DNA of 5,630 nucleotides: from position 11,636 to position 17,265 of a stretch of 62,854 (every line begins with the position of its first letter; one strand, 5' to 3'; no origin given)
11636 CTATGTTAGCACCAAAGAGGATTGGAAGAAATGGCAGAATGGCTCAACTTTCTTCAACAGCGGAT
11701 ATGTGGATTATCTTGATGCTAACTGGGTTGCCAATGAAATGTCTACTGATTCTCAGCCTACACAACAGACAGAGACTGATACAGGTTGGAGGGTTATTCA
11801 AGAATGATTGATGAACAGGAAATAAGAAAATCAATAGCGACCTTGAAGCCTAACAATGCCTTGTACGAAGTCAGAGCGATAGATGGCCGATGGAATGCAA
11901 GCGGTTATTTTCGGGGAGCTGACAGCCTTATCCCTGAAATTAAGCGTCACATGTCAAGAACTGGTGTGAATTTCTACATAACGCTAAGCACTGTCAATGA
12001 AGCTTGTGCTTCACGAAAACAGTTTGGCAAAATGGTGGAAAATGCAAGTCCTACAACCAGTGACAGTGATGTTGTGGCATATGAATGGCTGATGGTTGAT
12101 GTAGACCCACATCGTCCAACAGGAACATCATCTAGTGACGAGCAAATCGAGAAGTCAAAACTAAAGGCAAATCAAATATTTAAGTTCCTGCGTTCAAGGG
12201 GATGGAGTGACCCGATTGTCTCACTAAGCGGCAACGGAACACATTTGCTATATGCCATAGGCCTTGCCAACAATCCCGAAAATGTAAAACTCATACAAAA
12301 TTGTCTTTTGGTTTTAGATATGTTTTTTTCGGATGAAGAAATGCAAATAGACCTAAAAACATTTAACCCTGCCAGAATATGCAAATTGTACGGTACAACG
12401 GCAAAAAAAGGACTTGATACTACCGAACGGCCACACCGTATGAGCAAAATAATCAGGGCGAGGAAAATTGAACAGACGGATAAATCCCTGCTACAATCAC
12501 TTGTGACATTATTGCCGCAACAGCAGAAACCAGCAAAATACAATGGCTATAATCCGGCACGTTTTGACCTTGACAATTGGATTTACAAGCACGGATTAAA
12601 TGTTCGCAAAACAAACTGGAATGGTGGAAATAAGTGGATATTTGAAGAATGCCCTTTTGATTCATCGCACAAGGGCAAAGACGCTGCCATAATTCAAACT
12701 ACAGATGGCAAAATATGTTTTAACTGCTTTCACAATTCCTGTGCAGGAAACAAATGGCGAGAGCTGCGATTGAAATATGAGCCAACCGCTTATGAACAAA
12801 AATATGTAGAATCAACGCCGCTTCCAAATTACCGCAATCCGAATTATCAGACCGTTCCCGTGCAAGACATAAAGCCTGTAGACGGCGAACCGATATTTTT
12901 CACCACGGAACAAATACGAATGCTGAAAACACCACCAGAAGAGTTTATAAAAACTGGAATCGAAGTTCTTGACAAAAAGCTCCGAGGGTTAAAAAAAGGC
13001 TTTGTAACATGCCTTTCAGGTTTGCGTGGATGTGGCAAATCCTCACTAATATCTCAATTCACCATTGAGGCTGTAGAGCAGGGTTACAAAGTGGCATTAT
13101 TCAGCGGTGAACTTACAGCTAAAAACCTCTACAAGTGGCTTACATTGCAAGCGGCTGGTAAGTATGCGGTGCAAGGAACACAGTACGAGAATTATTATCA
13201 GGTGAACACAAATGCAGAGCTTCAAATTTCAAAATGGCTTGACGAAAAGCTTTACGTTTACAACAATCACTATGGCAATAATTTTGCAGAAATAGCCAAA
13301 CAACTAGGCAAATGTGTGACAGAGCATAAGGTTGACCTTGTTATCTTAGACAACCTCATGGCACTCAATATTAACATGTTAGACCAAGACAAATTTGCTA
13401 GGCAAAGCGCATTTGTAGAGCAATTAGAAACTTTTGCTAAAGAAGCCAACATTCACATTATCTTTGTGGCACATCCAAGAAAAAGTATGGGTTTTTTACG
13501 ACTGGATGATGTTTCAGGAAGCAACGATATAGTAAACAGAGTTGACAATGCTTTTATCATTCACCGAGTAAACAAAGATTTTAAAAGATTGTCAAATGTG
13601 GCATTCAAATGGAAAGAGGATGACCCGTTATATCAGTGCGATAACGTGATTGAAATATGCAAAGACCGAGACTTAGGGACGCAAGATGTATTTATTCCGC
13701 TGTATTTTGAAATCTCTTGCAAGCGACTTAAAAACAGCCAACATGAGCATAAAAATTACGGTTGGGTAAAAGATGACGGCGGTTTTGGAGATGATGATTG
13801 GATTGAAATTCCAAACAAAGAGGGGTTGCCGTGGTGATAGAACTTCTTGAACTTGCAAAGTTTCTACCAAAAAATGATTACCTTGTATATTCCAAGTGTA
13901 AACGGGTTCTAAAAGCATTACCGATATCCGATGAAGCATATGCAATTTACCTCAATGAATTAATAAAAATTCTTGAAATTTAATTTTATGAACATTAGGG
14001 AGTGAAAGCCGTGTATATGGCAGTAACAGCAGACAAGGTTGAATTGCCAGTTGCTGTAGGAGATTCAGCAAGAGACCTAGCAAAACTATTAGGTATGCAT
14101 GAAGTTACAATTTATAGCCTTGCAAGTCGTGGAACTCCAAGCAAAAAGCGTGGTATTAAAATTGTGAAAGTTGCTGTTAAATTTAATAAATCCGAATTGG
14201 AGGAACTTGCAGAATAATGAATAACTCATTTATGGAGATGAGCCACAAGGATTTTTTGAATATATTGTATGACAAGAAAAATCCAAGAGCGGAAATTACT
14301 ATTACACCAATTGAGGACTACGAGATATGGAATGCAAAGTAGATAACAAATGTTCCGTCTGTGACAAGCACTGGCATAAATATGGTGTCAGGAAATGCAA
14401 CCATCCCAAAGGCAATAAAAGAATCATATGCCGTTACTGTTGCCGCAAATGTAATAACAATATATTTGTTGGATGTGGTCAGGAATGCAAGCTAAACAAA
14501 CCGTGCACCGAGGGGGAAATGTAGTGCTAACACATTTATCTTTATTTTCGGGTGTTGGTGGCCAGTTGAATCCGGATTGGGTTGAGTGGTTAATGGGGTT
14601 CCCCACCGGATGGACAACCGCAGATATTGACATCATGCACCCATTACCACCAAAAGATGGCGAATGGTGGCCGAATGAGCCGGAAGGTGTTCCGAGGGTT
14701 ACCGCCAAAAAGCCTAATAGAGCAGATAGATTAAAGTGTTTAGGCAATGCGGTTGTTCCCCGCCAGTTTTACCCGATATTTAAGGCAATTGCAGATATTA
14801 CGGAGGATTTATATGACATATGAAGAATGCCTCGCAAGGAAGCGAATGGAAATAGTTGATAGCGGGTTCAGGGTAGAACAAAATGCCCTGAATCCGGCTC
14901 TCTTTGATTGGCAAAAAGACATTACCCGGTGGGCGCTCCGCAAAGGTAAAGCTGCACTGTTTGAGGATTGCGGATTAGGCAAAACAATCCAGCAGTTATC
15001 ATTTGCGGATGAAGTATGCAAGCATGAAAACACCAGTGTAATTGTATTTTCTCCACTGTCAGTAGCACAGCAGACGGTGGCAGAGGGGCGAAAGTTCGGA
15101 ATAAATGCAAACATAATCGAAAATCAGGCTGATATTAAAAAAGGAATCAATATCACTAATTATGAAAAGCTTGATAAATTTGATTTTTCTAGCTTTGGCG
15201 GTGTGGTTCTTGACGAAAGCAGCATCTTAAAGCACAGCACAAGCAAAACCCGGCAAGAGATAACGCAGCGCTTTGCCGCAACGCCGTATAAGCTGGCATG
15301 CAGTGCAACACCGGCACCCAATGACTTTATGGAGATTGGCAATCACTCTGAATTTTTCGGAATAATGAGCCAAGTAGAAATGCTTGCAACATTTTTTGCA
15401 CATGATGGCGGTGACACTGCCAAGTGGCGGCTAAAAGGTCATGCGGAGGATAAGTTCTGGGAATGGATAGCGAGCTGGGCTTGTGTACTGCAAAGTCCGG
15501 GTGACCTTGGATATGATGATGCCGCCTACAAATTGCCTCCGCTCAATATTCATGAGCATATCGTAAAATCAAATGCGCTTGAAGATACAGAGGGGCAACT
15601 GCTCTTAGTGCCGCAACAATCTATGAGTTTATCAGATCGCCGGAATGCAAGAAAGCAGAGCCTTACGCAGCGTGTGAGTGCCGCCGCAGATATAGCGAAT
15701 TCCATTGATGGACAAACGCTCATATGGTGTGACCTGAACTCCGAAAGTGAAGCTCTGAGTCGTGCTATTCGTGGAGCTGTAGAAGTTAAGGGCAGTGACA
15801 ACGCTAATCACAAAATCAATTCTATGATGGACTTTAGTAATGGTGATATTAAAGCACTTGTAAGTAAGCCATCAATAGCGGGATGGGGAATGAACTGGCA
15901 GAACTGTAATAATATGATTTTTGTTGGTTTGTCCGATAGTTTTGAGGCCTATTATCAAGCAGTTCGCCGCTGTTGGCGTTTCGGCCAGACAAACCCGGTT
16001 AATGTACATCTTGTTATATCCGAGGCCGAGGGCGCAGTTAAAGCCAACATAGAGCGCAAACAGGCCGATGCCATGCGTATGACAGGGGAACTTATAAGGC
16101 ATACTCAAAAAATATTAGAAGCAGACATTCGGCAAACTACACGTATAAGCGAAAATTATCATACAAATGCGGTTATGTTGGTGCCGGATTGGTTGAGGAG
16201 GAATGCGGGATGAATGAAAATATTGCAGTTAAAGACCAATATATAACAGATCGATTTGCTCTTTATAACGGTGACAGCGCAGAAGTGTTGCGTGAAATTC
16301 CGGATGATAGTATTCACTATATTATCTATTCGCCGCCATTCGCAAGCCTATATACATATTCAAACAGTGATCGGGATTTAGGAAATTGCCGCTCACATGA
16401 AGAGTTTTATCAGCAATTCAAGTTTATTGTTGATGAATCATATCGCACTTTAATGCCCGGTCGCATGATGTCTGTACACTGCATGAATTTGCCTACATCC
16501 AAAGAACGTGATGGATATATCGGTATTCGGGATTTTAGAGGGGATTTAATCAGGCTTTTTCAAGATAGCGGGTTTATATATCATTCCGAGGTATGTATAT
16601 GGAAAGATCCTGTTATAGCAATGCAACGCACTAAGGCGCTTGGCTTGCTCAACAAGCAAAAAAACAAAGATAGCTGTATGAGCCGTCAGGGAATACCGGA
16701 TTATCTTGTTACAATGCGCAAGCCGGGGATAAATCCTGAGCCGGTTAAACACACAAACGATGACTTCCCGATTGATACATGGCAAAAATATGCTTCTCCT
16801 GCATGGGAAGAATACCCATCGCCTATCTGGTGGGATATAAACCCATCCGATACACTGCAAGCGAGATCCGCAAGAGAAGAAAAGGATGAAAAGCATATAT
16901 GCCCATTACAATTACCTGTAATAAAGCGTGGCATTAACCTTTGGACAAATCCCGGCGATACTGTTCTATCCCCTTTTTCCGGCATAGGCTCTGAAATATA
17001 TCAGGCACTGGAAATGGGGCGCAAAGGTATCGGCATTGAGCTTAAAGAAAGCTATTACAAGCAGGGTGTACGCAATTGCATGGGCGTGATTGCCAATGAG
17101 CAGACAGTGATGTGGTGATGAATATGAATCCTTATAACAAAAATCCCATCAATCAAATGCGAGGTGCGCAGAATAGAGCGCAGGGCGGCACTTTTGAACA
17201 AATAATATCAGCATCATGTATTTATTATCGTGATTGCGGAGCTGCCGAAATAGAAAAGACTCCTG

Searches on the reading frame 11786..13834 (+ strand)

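Call 70: search_protein_families(library=pfam, proteins=[window:11786-13834:+], max_evalue=0.0001)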
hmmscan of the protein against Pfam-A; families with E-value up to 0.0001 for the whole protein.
window:11786-13834:+ (683 aa): 3 families
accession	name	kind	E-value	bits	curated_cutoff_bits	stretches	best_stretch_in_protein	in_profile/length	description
PF03796.21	DnaB_C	-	1e-13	51.7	27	1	388-596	2-215/255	DnaB-like helicase C terminal domain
PF13481.12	AAA_25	-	1.3e-12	48.2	27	1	382-567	9-193/195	AAA domain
PF06745.19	ATPase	-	6.9e-12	45.7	26.6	1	388-567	1-167/231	KaiC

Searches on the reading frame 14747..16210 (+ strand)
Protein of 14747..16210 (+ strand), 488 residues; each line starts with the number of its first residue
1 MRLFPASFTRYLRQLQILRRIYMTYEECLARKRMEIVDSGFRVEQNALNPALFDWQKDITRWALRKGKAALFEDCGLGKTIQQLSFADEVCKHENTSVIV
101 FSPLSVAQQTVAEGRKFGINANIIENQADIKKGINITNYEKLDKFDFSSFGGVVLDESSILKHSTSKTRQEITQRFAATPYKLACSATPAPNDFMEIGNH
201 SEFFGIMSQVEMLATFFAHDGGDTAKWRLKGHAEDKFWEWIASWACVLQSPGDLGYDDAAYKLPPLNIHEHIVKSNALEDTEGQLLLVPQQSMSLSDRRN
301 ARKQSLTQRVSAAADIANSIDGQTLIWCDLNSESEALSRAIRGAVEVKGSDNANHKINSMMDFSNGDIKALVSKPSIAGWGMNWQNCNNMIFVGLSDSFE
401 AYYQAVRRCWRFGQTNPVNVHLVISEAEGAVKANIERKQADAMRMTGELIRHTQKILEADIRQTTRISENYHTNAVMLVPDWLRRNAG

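Call 70: search_protein_families(library=pfam, proteins=[window:14747-16210:+], max_evalue=0.0001)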
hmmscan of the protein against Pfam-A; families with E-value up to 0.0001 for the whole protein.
window:14747-16210:+ (488 aa): 2 families
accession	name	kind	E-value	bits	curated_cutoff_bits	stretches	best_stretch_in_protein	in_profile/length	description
PF00271.37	Helicase_C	-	3.4e-10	40.6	23.5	1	317-413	11-110/110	Helicase conserved C-terminal domain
PF00176.29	SNF2-rel_dom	-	2.9e-08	33.6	24.9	1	70-197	21-171/290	SNF2-related domain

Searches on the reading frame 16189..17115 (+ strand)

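Call 70: search_protein_families(library=pfam, proteins=[window:16189-17115:+], max_evalue=0.0001)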
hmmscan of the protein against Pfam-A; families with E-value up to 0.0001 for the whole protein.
window:16189-17115:+ (309 aa): 1 family
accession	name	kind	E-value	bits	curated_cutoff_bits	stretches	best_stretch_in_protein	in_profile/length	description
PF01555.25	N6_N4_Mtase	-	4.3e-19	69.8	26.7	1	42-292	1-218/221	DNA methylase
